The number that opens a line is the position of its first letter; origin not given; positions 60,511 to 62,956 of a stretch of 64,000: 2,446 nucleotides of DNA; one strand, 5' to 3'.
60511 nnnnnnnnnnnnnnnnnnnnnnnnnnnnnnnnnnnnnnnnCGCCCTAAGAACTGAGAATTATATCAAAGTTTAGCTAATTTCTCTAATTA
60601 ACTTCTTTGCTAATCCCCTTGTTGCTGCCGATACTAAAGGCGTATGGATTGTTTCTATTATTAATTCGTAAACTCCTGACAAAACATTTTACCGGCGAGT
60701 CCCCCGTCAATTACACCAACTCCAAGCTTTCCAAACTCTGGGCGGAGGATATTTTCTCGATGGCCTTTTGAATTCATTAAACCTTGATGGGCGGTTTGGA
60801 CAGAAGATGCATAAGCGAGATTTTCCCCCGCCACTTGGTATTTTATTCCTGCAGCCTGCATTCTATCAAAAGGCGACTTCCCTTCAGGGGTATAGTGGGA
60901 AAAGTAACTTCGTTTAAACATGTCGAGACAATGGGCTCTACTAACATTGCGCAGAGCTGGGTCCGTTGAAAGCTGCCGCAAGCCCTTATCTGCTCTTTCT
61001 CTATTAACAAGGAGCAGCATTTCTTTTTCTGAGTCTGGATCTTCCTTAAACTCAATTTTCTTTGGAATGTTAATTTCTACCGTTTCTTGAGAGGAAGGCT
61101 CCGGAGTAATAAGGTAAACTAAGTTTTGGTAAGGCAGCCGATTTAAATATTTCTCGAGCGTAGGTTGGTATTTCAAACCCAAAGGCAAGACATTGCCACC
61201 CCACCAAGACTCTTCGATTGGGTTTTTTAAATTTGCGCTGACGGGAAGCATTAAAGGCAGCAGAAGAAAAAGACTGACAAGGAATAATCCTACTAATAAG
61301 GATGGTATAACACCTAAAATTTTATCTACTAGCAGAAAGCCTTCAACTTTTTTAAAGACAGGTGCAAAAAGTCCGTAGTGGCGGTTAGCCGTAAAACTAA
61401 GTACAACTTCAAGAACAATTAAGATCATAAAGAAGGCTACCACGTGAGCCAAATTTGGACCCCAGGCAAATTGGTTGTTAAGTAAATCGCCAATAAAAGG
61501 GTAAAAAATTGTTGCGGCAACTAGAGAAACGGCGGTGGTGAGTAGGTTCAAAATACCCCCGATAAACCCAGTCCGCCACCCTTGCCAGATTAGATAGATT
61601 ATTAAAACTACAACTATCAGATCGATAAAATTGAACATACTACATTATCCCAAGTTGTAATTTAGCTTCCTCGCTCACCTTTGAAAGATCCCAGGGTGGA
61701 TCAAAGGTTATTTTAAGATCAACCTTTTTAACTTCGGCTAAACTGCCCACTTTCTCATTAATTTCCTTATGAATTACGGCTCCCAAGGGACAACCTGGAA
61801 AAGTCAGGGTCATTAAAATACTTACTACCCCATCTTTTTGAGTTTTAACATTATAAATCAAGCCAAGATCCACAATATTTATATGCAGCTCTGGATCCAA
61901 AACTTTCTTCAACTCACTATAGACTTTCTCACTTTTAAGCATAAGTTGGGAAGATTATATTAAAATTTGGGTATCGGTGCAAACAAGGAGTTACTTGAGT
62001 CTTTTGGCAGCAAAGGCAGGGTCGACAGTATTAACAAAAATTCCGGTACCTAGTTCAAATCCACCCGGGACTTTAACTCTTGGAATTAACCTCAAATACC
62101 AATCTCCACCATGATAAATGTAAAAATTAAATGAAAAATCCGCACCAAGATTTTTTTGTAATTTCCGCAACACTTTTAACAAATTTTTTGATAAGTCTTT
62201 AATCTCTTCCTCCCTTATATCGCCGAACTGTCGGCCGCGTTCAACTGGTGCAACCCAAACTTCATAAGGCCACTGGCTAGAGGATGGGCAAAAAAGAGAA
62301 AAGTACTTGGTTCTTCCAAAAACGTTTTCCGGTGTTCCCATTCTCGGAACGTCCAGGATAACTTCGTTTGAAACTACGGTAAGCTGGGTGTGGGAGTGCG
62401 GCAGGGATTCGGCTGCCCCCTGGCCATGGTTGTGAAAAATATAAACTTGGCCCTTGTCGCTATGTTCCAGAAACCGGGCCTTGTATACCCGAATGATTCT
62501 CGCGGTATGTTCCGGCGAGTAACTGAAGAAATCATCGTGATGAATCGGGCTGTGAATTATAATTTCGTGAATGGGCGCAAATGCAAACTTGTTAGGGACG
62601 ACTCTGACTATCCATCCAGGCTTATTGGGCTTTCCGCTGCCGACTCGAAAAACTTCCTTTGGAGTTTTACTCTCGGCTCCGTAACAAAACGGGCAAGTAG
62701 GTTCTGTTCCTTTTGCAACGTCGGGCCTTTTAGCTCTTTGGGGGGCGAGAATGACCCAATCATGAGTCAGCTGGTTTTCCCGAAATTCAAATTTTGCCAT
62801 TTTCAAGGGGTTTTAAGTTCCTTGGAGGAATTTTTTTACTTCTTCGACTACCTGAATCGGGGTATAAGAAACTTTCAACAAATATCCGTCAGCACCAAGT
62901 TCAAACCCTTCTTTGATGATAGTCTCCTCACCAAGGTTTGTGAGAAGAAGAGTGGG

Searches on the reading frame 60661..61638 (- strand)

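Call 47: search_protein_families(library=pfam, proteins=[window:60661-61638:-], max_evalue=0.01)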
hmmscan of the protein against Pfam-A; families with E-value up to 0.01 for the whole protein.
window:60661-61638:- (325 aa): 2 families
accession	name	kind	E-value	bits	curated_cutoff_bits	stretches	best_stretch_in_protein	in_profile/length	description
PF00188.32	CAP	-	2.7e-15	57.7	21.1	1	210-321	3-115/117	Cysteine-rich secretory protein family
PF02674.22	Colicin_V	-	4.8e-15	56.2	29.3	1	5-145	1-134/144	Colicin V production protein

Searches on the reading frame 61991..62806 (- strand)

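Call 47: search_protein_families(library=pfam, proteins=[window:61991-62806:-], max_evalue=0.01)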
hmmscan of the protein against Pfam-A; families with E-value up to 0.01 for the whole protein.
window:61991-62806:- (271 aa): 4 families
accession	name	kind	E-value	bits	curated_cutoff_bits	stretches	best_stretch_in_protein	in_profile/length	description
PF01230.28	HIT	-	1.1e-05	26.4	21.5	0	158-224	4-70/98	HIT domain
PF16285.10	DUF4931_N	-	1.1e-05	26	24.1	1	26-143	8-119/124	Domain of unknown function (DUF4931) N-terminal domain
PF01087.27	GalP_UDP_transf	-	8.1e-05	23.6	22.1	0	81-142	113-177/184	Galactose-1-phosphate uridyl transferase, N-terminal domain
PF16268.10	DUF4921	-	0.0019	17.7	28.5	0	236-264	359-387/425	Domain of unknown function (DUF4921)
